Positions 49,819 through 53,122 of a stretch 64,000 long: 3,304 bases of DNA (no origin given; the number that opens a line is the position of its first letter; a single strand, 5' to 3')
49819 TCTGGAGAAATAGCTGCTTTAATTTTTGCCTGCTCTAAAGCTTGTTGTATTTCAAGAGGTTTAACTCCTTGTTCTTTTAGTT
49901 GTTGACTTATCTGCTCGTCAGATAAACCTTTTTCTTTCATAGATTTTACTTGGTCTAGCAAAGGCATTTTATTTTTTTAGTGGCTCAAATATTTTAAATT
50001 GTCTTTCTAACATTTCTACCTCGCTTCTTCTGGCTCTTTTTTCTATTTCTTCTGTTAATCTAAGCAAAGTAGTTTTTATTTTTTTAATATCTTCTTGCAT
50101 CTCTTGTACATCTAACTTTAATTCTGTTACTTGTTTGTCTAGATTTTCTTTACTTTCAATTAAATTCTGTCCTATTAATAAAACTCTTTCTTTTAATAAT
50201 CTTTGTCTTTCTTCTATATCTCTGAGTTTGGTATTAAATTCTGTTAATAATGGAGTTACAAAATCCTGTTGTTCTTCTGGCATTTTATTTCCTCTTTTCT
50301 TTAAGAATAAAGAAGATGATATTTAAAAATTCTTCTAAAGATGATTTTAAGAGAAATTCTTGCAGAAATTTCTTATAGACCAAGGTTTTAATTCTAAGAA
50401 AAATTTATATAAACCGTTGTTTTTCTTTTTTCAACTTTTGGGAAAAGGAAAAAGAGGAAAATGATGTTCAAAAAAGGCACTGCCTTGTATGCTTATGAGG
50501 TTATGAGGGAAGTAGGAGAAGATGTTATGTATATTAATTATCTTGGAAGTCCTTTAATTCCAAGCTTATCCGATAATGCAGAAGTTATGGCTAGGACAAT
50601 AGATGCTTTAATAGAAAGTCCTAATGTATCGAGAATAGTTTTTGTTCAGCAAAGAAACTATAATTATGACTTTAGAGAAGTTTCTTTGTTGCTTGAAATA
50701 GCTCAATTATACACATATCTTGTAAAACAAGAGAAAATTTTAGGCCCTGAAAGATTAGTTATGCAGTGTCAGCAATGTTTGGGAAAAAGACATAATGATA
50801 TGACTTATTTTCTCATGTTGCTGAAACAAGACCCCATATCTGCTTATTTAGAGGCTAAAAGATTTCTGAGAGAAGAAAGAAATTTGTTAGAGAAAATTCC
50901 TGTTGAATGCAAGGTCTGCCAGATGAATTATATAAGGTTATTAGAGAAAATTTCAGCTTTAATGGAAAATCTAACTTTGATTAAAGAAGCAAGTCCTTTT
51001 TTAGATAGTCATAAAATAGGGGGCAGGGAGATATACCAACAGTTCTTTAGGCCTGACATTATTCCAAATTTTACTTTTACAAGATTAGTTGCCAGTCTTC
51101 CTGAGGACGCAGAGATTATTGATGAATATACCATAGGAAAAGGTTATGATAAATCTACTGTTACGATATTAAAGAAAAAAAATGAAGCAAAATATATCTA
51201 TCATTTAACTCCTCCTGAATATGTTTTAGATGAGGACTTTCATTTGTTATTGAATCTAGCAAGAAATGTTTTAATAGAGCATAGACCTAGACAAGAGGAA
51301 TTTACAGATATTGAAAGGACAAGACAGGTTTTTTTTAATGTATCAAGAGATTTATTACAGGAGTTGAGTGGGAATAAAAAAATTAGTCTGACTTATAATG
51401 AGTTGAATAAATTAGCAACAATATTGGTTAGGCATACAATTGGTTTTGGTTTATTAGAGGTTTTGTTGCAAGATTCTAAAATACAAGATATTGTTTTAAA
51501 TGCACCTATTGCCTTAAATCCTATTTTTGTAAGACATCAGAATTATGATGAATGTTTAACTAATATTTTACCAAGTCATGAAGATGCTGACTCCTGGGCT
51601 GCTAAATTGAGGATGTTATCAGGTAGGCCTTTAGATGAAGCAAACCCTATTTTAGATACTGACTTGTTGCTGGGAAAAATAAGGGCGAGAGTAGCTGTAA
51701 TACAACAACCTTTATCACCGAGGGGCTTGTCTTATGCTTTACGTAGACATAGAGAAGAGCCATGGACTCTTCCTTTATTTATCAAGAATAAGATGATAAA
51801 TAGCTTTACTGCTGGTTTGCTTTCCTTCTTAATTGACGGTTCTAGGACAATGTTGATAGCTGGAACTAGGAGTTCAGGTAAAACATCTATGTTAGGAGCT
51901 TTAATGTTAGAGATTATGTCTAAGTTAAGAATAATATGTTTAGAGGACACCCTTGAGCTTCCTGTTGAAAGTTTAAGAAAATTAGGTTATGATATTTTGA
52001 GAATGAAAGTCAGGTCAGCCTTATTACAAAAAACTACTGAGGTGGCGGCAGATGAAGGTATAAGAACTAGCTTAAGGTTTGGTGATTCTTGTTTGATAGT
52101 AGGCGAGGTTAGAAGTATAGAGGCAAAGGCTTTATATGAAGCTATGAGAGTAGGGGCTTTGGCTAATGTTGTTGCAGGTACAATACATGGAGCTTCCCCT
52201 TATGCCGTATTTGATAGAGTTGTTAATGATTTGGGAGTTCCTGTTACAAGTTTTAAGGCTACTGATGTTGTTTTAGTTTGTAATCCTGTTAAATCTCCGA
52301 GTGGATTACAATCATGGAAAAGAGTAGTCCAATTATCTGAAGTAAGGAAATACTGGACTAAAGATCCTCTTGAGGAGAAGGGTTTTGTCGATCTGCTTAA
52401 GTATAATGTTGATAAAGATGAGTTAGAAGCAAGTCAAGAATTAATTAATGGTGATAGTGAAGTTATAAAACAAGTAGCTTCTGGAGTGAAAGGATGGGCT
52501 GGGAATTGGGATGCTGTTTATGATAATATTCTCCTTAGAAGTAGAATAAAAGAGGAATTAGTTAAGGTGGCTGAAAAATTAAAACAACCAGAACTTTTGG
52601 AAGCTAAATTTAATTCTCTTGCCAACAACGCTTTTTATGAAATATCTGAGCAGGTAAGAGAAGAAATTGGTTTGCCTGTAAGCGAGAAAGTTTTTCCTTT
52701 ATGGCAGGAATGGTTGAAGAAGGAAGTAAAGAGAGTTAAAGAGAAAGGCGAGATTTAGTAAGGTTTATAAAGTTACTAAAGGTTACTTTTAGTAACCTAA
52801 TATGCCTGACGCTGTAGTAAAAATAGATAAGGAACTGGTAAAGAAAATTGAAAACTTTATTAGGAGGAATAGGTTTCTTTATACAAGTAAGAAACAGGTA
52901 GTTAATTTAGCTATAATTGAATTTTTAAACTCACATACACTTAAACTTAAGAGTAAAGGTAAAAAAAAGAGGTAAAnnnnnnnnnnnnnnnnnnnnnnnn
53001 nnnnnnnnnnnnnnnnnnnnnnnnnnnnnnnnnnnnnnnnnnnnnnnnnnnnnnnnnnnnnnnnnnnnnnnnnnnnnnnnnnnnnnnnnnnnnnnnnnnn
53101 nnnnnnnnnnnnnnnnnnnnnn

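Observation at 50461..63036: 12.6-kb single-strand type IV pilus-like operon with an unusually large, diverse set of class III signal-peptide proteins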

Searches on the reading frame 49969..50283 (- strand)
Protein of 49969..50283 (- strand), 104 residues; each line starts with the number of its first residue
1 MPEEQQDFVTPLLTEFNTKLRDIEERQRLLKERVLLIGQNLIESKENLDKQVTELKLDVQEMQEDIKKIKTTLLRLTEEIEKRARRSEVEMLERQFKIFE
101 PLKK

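Call 4: search_protein_families(library=pfam, max_evalue=0.1, proteins=[window:49969-50283:-])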
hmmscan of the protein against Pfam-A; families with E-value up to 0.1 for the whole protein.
window:49969-50283:- (104 aa): 8 families
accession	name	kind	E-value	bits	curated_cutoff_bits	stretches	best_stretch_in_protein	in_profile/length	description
PF07889.17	DUF1664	-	0.0028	18.1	34.6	1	7-82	41-119/124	Protein of unknown function (DUF1664)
PF07989.16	Cnn_1N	-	0.0065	17.1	28.5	1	16-81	17-74/74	Centrosomin N-terminal motif 1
PF04728.18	LPP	-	0.0066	17.2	29.1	1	46-79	3-36/53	Lipoprotein leucine-zipper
PF04108.17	ATG17_like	-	0.0089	16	43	1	41-91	114-164/355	Autophagy protein ATG17-like domain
PF04977.20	DivIC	-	0.014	15.6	28.9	1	36-86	10-63/80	Septum formation initiator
PF14712.11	Snapin_Pallidin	-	0.031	15.2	29.6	1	8-84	10-85/89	Snapin/Pallidin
PF03961.19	FapA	-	0.058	13.4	31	1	15-94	160-240/272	Flagellar Assembly Protein A beta solenoid domain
PF16523.10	betaPIX_CC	-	0.07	13.5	26.8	0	25-98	8-75/85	betaPIX coiled coil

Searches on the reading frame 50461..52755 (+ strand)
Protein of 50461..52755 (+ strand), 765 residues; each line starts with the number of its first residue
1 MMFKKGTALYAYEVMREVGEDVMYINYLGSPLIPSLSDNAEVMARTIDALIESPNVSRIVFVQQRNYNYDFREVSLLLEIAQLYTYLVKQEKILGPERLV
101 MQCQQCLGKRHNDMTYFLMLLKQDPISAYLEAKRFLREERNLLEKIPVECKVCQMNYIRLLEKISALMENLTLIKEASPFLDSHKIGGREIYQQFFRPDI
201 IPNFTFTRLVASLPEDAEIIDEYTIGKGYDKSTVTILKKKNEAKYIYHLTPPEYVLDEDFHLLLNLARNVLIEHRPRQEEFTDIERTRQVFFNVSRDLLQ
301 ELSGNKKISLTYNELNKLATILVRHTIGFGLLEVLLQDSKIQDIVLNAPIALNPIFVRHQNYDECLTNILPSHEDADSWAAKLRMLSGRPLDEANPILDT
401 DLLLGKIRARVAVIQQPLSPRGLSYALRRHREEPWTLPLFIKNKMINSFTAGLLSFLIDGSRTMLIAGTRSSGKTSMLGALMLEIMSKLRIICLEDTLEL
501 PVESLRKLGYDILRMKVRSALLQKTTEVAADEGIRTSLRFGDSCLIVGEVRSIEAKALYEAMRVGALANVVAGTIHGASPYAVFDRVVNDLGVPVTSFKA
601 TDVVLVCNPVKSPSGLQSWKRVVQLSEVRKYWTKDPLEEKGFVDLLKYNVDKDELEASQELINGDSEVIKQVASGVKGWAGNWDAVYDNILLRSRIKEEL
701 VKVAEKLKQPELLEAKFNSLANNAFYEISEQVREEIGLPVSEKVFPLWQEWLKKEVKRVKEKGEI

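Call 3: search_protein_families(library=pfam, max_evalue=0.1, proteins=[window:50461-52755:+])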
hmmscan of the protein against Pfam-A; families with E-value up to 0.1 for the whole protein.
window:50461-52755:+ (765 aa): 2 families
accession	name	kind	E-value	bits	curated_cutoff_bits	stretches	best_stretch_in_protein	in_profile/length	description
PF00437.27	T2SSE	-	1.4e-12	47.4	24.9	1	411-601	94-268/370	Type II/IV secretion system protein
PF04286.17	DUF445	-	0.03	14.7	33.8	1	668-744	248-323/368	Protein of unknown function (DUF445)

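Call 7: search_protein_families(library=ncbifam, max_evalue=0.1, proteins=[window:50461-52755:+])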
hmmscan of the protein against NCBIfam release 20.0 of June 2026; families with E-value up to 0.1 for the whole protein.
window:50461-52755:+ (765 aa): 12 families
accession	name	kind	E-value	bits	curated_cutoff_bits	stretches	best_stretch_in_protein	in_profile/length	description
NF058587.1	archaellum_moto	equivalog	2.9e-38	131.9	550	1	296-702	114-501/527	archaellum flagellar ATPase motor FlaI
TIGR03819.1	heli_sec_ATPase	hypoth_equivalog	1.9e-35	122.6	373.15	1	308-587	31-297/340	TadA family conjugal transfer-associated ATPase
NF053672.1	bindosome_BasE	exception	1.6e-16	60.1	1000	1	306-612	116-412/512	bindosome assembly system ATPase subunit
TIGR02782.1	TrbB_P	equivalog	5e-16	58.9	304.55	1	333-587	15-252/303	P-type conjugative transfer ATPase TrbB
TIGR02788.1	VirB11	equivalog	1.4e-13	50.6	249.95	1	454-589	137-264/308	P-type DNA transfer ATPase VirB11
NF010469.0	PRK13894.1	subfamily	1.5e-10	40.9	508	1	324-587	20-264/320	conjugal transfer ATPase TrbB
NF010425.0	PRK13851.1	equivalog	1.9e-10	40.2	461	1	453-587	154-280/344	type IV secretion system protein VirB11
NF041000.1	ATPase_ComGA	equivalog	2.4e-10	39.9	300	1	461-600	128-254/267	competence type IV pilus ATPase ComGA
NF010475.0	PRK13900.1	equivalog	4.3e-08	32.6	389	1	436-585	139-277/333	type IV secretion system ATPase VirB11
NF010407.0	PRK13833.1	subfamily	5.4e-07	29.3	499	1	391-586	77-258/323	conjugal transfer protein TrbB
TIGR01420.1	pilT_fam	subfamily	0.00022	20.6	319.1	1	464-589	125-241/343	PilT/PilU family type 4a pilus ATPase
NF053534.1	T4PilAsmATPsTfpB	equivalog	0.014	13.8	850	1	464-601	339-462/584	type IV pilus assembly ATPase TfpB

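Call 8: find_encoding_contigs(protein=window:50461-52755:+, flank=10000, max_places=6)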
Protein window:50461-52755:+ (765 aa): no gene with exactly this product is on record in the collection.

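Call 28: search_solved_structures(query=window:50461-52755:+, max_evalue=0.001, show_alignments=1)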
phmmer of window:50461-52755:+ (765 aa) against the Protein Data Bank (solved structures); distinct sequences matched with E-value up to 0.001: 7.
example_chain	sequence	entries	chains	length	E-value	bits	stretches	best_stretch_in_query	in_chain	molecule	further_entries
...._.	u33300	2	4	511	1.8e-31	112.6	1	216-638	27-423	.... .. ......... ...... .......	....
8rkd_E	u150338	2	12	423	1.1e-19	73.6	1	295-589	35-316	Pilus assembly ATPase CpaF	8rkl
8rjf_A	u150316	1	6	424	1.1e-19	73.6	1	295-589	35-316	Pilus assembly ATPase CpaF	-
9e24_A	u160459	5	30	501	1.8e-19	72.9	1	295-589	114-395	CpaF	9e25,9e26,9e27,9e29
4ii7_A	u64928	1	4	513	1.4e-16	63.3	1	323-700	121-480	FlaI ATPase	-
4ihq_A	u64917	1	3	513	9.6e-16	60.6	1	323-700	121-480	FlaI ATPase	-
3jvu_A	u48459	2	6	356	0.00032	22.5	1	464-589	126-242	Twitching mobility protein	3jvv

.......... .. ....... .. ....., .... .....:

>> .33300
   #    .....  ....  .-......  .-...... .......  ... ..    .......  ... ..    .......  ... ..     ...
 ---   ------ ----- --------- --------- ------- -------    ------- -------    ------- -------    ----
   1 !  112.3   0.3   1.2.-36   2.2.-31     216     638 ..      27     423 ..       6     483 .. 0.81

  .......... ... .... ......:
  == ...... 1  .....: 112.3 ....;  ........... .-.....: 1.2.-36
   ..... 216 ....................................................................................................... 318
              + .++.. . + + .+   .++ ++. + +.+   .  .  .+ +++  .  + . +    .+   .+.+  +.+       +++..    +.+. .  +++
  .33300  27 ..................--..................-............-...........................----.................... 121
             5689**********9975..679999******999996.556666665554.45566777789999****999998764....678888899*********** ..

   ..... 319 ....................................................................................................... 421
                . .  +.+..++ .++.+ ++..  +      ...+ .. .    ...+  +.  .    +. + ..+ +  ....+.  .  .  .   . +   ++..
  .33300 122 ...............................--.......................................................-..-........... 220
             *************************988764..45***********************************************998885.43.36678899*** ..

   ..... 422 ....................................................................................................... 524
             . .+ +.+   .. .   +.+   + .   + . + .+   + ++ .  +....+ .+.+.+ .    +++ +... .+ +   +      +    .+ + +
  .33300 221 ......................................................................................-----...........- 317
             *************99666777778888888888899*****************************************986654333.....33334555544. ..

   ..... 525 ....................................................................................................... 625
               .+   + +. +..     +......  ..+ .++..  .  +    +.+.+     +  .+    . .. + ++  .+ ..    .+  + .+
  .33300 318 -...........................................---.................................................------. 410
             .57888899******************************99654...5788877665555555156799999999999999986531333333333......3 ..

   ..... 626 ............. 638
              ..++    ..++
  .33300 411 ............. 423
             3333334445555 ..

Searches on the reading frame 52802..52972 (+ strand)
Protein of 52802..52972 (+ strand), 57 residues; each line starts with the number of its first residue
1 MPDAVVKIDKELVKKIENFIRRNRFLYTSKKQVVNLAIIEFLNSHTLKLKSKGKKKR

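Call 3: search_protein_families(library=pfam, max_evalue=0.1, proteins=[window:52802-52972:+])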
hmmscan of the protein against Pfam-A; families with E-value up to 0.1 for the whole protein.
window:52802-52972:+ (57 aa): 1 family
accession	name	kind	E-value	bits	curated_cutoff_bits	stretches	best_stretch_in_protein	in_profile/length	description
PF09957.15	VapB_antitoxin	-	0.021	15.2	23.4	1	26-45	20-39/47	Bacterial antitoxin of type II TA system, VapB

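Call 7: search_protein_families(library=ncbifam, max_evalue=0.1, proteins=[window:52802-52972:+])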
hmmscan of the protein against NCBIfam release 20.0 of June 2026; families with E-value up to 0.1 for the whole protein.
window:52802-52972:+ (57 aa): 0 families

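Call 66: search_protein_families(library=pfam, alignment_id=A6, max_evalue=0.01)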
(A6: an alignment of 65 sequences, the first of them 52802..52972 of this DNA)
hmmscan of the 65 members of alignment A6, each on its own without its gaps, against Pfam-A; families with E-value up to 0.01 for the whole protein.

A. member 1, window:52802-52972:+ (57 aa): 0 families

B. families by the number of members that match (of 65 scanned): 35 families (the first 25 are shown)
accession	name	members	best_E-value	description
PF14712.11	Snapin_Pallidin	3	0.0017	Snapin/Pallidin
PF07889.17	DUF1664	3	0.0028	Protein of unknown function (DUF1664)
PF09843.14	DUF2070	3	0.0029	Predicted membrane protein (DUF2070)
PF24625.1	DUF7626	2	0.00031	Domain of unknown function (DUF7626)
PF21037.2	CCDC138_cc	2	0.0023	Coiled-coil-domain-containing protein 138, coiled-coil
PF15742.10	DUF4686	1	0.00011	Domain of unknown function (DUF4686)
PF04341.17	DUF485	1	0.00012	Protein of unknown function, DUF485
PF03148.19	Tektin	1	0.00037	Tektin family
PF01757.29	Acyl_transf_3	1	0.0004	Acyltransferase domain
PF17045.10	CEP63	1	0.00058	Centrosomal protein of 63 kDa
PF12761.13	End3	1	0.00061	Actin cytoskeleton-regulatory complex protein END3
PF10372.14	CdaS_N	1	0.00078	Diadenylate cyclase CdaS, N-terminal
PF18456.6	CmlA_N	1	0.0011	Diiron non-heme beta-hydroxylase N-terminal domain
PF11559.13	ADIP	1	0.0016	Afadin- and alpha -actinin-Binding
PF05192.23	MutS_III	1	0.0017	MutS domain III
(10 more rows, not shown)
